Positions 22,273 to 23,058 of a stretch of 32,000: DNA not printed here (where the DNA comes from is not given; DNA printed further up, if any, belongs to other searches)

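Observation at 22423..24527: Two-gene operon pairing an exported flavin amino-acid oxidase with an exported RidA imine deaminase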

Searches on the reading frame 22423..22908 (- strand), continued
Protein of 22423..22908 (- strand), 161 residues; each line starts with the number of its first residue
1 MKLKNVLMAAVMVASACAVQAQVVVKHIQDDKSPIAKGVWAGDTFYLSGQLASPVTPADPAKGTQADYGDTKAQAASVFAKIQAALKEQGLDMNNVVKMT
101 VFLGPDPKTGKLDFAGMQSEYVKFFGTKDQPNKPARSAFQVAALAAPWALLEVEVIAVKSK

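Call 51: search_protein_families(library=pfam, proteins=[P0181, P0188, P0198, P0195, P0238, P0250, P0130, P0124, P0192, P0235], max_evalue=0.001)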
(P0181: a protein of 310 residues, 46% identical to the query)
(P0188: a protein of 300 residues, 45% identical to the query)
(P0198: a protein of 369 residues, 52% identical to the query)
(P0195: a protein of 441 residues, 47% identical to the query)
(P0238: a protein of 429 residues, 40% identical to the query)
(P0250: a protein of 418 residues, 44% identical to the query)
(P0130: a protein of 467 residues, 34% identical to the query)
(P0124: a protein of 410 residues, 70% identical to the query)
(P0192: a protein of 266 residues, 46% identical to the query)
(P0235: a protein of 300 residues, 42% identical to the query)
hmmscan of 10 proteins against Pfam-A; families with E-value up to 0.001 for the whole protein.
P0181 (310 aa): 3 families
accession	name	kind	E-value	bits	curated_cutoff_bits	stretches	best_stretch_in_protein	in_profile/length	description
PF01042.26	Ribonuc_L-PSP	-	1.3e-15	57.9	27.3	1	195-306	22-120/121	Endoribonuclease L-PSP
PF13442.11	Cytochrome_CBB3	-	9.8e-13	48.7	27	1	35-107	4-68/68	Cytochrome C oxidase, cbb3-type, subunit III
PF00034.26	Cytochrom_C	-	2.4e-09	38.8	21.3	1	35-109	2-88/90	Cytochrome c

P0188 (300 aa): 2 families
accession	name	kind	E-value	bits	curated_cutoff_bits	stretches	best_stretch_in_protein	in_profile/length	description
PF01042.26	Ribonuc_L-PSP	-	5.3e-17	62.4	27.3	1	179-296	14-118/121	Endoribonuclease L-PSP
PF00034.26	Cytochrom_C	-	4.5e-07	31.5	21.3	1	39-114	11-89/90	Cytochrome c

P0198 (369 aa): 3 families
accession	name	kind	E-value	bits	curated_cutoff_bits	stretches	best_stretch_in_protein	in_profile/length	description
PF00034.26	Cytochrom_C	-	1.5e-17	65.1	21.3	2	129-213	1-89/90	Cytochrome c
PF01042.26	Ribonuc_L-PSP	-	4e-17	62.8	27.3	1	250-364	20-120/121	Endoribonuclease L-PSP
PF13442.11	Cytochrome_CBB3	-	2e-07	31.7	27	1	127-210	1-68/68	Cytochrome C oxidase, cbb3-type, subunit III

P0195 (441 aa): 3 families
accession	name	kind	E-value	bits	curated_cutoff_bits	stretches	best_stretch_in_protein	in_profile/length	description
PF00034.26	Cytochrom_C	-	2.2e-17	64.6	21.3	1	142-225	3-90/90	Cytochrome c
PF01042.26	Ribonuc_L-PSP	-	3.8e-16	59.6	27.3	1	327-440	20-120/121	Endoribonuclease L-PSP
PF13442.11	Cytochrome_CBB3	-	9.5e-08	32.7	27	1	140-212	3-59/68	Cytochrome C oxidase, cbb3-type, subunit III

P0238 (429 aa): 3 families
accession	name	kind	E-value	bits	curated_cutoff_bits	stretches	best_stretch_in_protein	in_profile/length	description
PF00034.26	Cytochrom_C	-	1.4e-19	71.6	21.3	2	148-231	2-89/90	Cytochrome c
PF01042.26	Ribonuc_L-PSP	-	6.6e-18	65.3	27.3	1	307-425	14-118/121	Endoribonuclease L-PSP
PF13442.11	Cytochrome_CBB3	-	4.3e-09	37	27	0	146-200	2-49/68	Cytochrome C oxidase, cbb3-type, subunit III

P0250 (418 aa): 3 families
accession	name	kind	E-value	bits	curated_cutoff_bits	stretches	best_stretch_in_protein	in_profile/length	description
PF00905.27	Transpeptidase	-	8.9e-32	110.9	22.1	1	40-242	1-282/299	Penicillin binding protein transpeptidase domain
PF01042.26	Ribonuc_L-PSP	-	1.6e-11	44.7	27.3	1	317-415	32-120/121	Endoribonuclease L-PSP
PF13354.11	Beta-lactamase2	-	6.7e-08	32.6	22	1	42-211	2-190/214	Beta-lactamase enzyme family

P0130 (467 aa): 1 family
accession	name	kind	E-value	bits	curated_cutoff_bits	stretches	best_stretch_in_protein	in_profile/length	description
PF01042.26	Ribonuc_L-PSP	-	9e-38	129.4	27.3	3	356-464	16-120/121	Endoribonuclease L-PSP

P0124 (410 aa): 1 family
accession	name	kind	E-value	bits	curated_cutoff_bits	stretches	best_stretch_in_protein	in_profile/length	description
PF01042.26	Ribonuc_L-PSP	-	1.8e-10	41.3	27.3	1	293-405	14-110/121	Endoribonuclease L-PSP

P0192 (266 aa): 2 families
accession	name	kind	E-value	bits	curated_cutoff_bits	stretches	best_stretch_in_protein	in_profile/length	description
PF06906.16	DUF1272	-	1.2e-25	89.8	25.3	1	1-57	1-57/57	Protein of unknown function (DUF1272)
PF01042.26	Ribonuc_L-PSP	-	6.9e-20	71.7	27.3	1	147-261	19-120/121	Endoribonuclease L-PSP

P0235 (300 aa): 2 families
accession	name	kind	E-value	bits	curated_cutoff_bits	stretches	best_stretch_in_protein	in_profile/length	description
PF01042.26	Ribonuc_L-PSP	-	1.7e-15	57.5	27.3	1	52-165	19-120/121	Endoribonuclease L-PSP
PF22599.2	SecDF_P1_head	-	2.7e-12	47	27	1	226-294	37-105/114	SecDF, P1 head subdomain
